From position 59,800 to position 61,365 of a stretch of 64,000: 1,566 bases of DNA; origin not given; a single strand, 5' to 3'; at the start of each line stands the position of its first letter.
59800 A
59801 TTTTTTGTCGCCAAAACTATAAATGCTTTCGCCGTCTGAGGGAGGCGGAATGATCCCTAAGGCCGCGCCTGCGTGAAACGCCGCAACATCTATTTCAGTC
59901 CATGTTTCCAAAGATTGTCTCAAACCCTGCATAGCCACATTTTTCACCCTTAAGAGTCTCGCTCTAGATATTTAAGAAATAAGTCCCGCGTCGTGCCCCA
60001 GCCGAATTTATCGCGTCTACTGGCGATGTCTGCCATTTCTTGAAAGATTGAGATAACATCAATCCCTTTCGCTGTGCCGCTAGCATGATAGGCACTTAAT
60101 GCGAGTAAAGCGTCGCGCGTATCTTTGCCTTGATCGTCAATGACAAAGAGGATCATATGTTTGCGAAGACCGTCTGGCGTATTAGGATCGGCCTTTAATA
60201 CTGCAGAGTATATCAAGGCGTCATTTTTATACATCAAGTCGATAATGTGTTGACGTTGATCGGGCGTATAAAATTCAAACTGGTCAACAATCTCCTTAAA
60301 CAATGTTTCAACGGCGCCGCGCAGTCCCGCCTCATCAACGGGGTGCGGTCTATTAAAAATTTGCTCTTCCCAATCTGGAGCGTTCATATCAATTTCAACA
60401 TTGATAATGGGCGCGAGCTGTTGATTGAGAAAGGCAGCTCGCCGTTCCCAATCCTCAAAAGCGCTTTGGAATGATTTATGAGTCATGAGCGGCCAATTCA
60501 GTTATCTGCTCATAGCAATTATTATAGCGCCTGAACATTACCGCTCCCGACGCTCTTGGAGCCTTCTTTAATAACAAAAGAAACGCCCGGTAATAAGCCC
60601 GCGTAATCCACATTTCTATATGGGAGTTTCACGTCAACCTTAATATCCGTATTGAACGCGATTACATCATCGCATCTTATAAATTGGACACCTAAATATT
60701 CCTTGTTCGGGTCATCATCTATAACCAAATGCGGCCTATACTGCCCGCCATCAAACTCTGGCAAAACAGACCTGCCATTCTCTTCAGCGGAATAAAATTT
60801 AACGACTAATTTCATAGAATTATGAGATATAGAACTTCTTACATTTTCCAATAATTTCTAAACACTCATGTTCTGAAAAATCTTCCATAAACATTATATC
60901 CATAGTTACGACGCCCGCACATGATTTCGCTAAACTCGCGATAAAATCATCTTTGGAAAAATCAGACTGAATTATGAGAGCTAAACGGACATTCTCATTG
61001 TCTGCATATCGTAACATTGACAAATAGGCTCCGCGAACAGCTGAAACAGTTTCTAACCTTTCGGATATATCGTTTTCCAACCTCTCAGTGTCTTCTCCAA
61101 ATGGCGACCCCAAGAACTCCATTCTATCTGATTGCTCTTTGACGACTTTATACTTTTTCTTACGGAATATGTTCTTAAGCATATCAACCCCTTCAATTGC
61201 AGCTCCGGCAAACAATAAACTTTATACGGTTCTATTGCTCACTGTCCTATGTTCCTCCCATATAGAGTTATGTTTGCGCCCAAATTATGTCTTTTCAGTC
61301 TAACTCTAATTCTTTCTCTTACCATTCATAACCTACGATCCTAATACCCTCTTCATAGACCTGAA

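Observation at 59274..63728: Low-GC array of ten small same-strand genes including an LprI-like (DUF1311) and an HNH-like protein, possibly an immunity/toxin-fragment island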

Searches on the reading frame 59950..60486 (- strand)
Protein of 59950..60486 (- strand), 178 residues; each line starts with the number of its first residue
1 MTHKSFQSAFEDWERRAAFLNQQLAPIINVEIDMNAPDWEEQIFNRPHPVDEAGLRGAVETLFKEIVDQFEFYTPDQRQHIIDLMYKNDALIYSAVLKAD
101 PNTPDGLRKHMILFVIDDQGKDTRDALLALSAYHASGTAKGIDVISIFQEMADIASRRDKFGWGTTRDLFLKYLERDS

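Call 3: search_protein_families(library=pfam, proteins=[window:59950-60486:-], max_evalue=1)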
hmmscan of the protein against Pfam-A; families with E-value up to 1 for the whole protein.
window:59950-60486:- (178 aa): 0 families

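Call 4: search_protein_families(library=ncbifam, proteins=[window:59950-60486:-], max_evalue=1)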
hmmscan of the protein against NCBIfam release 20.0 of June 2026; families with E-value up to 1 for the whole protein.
window:59950-60486:- (178 aa): 0 families

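Call 5: find_encoding_contigs(protein=window:59950-60486:-, flank=10000, max_places=8)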
Protein window:59950-60486:- (178 aa): no gene with exactly this product is on record in the collection.

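Call 13: search_protein_families(library=padloc, proteins=[window:59950-60486:-], max_evalue=0.1)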
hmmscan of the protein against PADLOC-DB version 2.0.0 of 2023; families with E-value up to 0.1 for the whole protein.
window:59950-60486:- (178 aa): 0 families

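Call 14: search_protein_families(library=phrogs, proteins=[window:59950-60486:-], max_evalue=0.1)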
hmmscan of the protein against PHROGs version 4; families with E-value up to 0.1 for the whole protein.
window:59950-60486:- (178 aa): 1 family
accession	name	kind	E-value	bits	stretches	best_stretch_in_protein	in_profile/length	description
phrog_26728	-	unknown function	0.074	14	0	72-95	18-41/77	-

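Call 50: search_solved_structures(query=A2, max_evalue=1)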
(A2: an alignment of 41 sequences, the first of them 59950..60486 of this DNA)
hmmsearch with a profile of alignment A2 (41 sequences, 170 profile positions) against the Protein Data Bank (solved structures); distinct sequences matched with E-value up to 1: 2.
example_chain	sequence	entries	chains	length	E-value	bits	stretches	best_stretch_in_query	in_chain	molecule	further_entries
2cok_A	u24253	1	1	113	0.54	13.3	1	5-62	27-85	Poly [ADP-ribose] polymerase-1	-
7scy_K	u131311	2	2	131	0.86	12.7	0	5-62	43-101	Poly [ADP-ribose] polymerase 1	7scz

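Call 53: find_homologous_proteins(query=A2, max_evalue=0.00001)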
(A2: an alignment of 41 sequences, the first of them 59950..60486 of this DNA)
Query A2 (41 sequences) (178 aa, profile of the alignment): 40 proteins with E <= 0.00001 among 8000 candidates.
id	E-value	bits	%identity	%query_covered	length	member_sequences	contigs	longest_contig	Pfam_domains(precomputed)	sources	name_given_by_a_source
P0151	2.0e-60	221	100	100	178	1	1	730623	-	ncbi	ncbi:MAG: hypothetical protein ABJN69_07985 [Hellea sp.]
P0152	7.3e-59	216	65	97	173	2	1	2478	-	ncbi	-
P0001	1.1e-58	216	79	98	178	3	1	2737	-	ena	-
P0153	6.0e-58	213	65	98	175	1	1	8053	-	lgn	-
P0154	7.2e-58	213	58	98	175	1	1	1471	-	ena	-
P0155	1.9e-57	212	62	95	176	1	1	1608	-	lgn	-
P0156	6.3e-57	210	66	97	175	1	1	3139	-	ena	-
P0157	3.7e-56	208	55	97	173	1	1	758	-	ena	-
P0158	6.6e-56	207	55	97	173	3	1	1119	-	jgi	jgi:hypothetical protein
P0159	7.4e-56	207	55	96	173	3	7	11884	-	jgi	jgi:hypothetical protein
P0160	7.6e-56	207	56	97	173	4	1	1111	-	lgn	-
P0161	1.1e-55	206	58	97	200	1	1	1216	-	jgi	jgi:hypothetical protein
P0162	3.3e-55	204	29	79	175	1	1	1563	-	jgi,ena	-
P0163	5.2e-55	204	27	88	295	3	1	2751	-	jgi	jgi:hypothetical protein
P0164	9.5e-55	203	60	94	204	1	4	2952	-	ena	-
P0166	1.7e-54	202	65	98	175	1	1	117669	-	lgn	-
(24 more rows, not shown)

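Call 54: find_encoding_contigs(protein=P0166, flank=10000, max_places=4)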
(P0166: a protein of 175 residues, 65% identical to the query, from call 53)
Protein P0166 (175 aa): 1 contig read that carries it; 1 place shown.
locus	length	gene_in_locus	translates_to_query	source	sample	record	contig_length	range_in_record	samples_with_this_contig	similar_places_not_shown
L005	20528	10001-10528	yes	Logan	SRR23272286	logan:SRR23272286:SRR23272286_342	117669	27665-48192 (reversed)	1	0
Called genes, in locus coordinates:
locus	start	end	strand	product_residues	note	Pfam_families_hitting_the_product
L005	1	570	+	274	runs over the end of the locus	-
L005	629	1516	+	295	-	PF12799:LRR_4 (faint)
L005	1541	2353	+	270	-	-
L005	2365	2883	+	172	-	-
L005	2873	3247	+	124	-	-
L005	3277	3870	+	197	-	-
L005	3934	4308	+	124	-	PF16804:DUF5071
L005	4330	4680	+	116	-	-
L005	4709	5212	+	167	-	-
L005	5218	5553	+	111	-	-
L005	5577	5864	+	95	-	-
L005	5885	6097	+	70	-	-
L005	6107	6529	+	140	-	-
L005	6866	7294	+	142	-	-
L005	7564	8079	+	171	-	-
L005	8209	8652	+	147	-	-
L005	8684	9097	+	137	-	-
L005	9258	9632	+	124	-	-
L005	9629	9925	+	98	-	-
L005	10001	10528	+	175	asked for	-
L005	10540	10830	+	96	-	-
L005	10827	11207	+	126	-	-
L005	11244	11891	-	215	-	-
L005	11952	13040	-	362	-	-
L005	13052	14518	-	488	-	PF03062:MBOAT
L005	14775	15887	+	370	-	-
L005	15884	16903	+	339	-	PF02668:TauD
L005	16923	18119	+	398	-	-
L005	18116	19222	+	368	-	-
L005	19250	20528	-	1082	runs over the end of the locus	PF03773:ArsP_1, PF01839:FG-GAP (faint), PF13517:FG-GAP_3, PF07593:UnbV_ASPIC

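Call 58: predict_structure(alignment_id=A2)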
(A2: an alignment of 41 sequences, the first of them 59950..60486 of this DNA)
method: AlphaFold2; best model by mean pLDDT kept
length: 178 residues; sequences in the alignment: 41
mean_pLDDT: 96.5   pTM: 0.90
mean pLDDT of the five models: 96.5, 96.3, 96.0, 95.6, 95.3
residues with pLDDT >= 90: 173; 70-90: 5; 50-70: 0; < 50: 0
segments of 3 or more residues with pLDDT < 50: none
pLDDT, mean of each block of 10 residues (from residue 1): 92 99 97 96 96 98 98 97 98 97 98 96 95 97 98 96 96 92
secondary structure, 60 per line:
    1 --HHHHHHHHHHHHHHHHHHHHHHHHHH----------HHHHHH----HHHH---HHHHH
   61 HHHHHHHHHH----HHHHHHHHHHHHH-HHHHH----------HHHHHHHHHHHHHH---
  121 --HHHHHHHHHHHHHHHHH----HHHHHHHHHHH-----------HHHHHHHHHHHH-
elements in order: H3-28 H39-44 H49-52 H56-70 H75-87 H89-93 H104-117 H123-139 H144-154 H166-177

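Call 64: search_dna_similar(query=window:59950-60486:-, collection=plasmids, mode=protein, max_evalue=0.001, max_rows=25)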
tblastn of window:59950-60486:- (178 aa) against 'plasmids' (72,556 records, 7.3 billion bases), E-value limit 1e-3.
No match.

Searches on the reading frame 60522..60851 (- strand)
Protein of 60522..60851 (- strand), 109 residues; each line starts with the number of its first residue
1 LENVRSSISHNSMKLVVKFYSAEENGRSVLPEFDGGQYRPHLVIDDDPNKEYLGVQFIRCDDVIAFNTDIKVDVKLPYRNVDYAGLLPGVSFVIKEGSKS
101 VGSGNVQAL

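Call 3: search_protein_families(library=pfam, proteins=[window:60522-60851:-], max_evalue=1)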
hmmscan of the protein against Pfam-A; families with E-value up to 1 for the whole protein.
window:60522-60851:- (109 aa): 1 family
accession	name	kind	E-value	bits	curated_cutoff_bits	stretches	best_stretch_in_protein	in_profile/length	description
PF00267.27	Porin_1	-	0.067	13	23.7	1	70-100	121-150/337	Gram-negative porin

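Call 4: search_protein_families(library=ncbifam, proteins=[window:60522-60851:-], max_evalue=1)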
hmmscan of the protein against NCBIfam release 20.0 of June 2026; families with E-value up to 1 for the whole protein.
window:60522-60851:- (109 aa): 3 families
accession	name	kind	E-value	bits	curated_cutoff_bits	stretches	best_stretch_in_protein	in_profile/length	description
NF009373.0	PRK12736.1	subfamily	0.023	13.5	452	1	8-108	300-391/394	elongation factor Tu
NF009372.0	PRK12735.1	subfamily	0.051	12.4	479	1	9-107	303-392/396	elongation factor Tu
NF000766.0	PRK00049.1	subfamily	0.16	10.7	449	1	9-107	303-392/396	elongation factor Tu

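Call 13: search_protein_families(library=padloc, proteins=[window:60522-60851:-], max_evalue=0.1)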
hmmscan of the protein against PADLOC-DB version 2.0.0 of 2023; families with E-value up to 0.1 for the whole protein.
window:60522-60851:- (109 aa): 0 families

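Call 14: search_protein_families(library=phrogs, proteins=[window:60522-60851:-], max_evalue=0.1)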
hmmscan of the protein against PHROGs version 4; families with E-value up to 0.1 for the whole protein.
window:60522-60851:- (109 aa): 0 families

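Call 76: search_solved_structures(query=A4, max_evalue=0.1, show_alignments=1)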
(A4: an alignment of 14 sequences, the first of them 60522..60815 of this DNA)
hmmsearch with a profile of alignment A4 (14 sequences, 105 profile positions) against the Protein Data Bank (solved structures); distinct sequences matched with E-value up to 0.1: 55.
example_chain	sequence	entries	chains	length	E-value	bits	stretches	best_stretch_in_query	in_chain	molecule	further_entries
6mij_A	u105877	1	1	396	6.9e-06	29.3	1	6-103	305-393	Elongation factor Tu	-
8rd8_H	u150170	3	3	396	8.9e-06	28.9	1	5-103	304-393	Elongation factor Tu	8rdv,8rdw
5w75_A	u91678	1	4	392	1.2e-05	28.5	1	5-103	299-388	Elongation factor Tu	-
5w7q_A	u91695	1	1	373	1.8e-05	28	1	5-102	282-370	Consensus Elongation Factor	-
7vmx_B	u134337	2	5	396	2.2e-05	27.7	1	7-103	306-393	Elongation factor Tu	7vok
6i8r_A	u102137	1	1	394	3.1e-05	27.2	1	6-102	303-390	Elongation Factor Tu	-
6htw_H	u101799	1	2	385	3.6e-05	27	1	6-102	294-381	Elongation Factor Tu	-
8v9l_x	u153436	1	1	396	3.8e-05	26.9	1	7-103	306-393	Elongation factor Tu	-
6gfu_A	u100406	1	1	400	3.9e-05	26.9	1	6-102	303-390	Elongation Factor Tu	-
5w76_A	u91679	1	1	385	4.3e-05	26.7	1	6-102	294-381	Ancestral Elogation Factor N153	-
1eft_A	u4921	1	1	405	7.2e-05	26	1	6-103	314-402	ELONGATION FACTOR TU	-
4v8q_BZ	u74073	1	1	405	9.4e-05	25.6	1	6-103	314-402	ELONGATION FACTOR TU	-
1b23_P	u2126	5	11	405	9.4e-05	25.6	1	6-103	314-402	ELONGATION FACTOR TU | OF ELONGATION FACTOR TU (EF-TU)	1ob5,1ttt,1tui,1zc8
7bbn_A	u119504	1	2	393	9.7e-05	25.6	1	6-102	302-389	Elongation Factor Tu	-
5i4q_C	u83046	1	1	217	0.00011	25.4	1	7-103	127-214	Elongation factor Tu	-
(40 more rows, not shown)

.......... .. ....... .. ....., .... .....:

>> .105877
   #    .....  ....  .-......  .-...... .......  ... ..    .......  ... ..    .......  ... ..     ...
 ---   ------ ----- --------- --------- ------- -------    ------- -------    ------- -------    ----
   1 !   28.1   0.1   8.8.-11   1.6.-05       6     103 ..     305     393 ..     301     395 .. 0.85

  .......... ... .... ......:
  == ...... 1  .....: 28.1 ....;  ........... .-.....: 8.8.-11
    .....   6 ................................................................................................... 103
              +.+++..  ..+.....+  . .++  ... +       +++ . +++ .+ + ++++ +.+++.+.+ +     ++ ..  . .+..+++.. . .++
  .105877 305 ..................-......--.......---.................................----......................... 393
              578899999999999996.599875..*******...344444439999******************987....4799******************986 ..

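Call 98: search_dna_similar(query=window:60522-60815:-, collection=plasmids, mode=protein, max_evalue=0.001, max_rows=15)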
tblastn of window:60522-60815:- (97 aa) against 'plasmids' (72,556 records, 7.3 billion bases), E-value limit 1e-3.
No match.

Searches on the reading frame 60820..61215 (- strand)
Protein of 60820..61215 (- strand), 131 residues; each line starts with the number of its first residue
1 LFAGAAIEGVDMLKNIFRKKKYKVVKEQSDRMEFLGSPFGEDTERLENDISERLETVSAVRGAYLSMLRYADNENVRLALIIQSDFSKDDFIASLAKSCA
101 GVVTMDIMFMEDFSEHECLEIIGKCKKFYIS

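Call 3: search_protein_families(library=pfam, proteins=[window:60820-61215:-], max_evalue=1)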
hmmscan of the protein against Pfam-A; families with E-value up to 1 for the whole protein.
window:60820-61215:- (131 aa): 3 families
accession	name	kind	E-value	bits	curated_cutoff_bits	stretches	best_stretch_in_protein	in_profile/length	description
PF14581.11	SseB_C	-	0.00018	22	22.5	1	36-129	10-104/106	SseB protein C-terminal domain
PF14823.11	Sirohm_synth_C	-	0.03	14.4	24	1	3-33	4-33/68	Sirohaem biosynthesis protein C-terminal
PF24330.1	DUF7499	-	0.15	12.2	27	1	20-58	151-190/193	Family of unknown function (DUF7499)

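Call 4: search_protein_families(library=ncbifam, proteins=[window:60820-61215:-], max_evalue=1)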
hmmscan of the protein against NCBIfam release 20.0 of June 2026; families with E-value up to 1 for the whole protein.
window:60820-61215:- (131 aa): 0 families

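Call 13: search_protein_families(library=padloc, proteins=[window:60820-61215:-], max_evalue=0.1)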
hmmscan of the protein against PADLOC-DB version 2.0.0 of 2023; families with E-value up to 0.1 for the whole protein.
window:60820-61215:- (131 aa): 0 families

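Call 14: search_protein_families(library=phrogs, proteins=[window:60820-61215:-], max_evalue=0.1)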
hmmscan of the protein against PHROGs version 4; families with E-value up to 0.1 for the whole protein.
window:60820-61215:- (131 aa): 0 families
